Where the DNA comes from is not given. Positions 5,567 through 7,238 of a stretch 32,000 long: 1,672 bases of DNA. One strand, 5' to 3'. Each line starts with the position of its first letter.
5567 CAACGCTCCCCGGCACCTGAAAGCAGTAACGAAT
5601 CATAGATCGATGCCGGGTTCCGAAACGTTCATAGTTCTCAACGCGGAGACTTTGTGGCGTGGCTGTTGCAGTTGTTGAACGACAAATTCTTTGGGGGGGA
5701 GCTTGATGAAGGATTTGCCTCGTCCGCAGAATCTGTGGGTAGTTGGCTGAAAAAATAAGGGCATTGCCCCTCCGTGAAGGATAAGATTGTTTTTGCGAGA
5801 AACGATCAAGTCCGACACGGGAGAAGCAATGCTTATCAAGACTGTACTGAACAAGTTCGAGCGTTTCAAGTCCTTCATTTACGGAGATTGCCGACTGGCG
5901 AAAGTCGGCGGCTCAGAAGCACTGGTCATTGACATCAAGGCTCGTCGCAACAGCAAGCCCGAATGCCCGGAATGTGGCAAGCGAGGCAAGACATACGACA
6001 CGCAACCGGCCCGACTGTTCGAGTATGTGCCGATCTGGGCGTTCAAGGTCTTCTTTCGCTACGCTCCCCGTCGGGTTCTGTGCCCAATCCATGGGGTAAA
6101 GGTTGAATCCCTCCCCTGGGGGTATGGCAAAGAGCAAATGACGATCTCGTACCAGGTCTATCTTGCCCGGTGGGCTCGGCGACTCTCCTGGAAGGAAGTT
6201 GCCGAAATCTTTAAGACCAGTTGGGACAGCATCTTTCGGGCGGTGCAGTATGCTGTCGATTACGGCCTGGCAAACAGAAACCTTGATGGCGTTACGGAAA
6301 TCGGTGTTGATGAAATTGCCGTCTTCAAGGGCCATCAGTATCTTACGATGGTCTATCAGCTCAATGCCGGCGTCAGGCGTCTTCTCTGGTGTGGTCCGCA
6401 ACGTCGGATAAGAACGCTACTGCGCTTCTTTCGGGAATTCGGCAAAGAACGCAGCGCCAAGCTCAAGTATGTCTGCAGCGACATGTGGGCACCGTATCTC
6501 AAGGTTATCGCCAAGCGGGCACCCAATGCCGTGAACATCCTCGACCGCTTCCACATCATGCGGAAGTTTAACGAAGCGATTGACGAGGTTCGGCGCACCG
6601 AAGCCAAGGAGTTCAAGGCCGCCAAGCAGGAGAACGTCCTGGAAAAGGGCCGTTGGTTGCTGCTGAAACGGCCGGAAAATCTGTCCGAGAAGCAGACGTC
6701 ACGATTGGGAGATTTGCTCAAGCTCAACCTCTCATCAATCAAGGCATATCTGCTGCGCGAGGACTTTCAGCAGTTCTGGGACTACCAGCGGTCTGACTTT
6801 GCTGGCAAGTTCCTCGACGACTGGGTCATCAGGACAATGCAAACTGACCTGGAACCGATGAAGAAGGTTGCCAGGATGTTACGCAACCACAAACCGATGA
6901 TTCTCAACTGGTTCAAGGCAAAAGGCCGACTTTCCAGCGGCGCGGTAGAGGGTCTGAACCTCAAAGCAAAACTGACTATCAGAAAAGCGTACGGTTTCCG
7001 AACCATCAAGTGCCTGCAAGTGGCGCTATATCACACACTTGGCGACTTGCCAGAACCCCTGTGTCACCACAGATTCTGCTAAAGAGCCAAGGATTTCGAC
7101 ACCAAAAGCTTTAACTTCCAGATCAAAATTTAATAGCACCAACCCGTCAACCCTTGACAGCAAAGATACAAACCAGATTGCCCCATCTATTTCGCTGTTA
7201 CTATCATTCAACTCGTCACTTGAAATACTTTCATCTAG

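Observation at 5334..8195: ISL3 insertion splits a large sensor + diadenylate-cyclase-like (DAC/DisA_N) gene, and the halves rejoin exactly in frame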

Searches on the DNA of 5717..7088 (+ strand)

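Call 70: search_dna_similar(query=window:5717-7088:+, collection=plasmids, mode=near, max_rows=10)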
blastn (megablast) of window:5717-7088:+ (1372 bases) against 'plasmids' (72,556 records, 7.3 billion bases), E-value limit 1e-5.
No match.
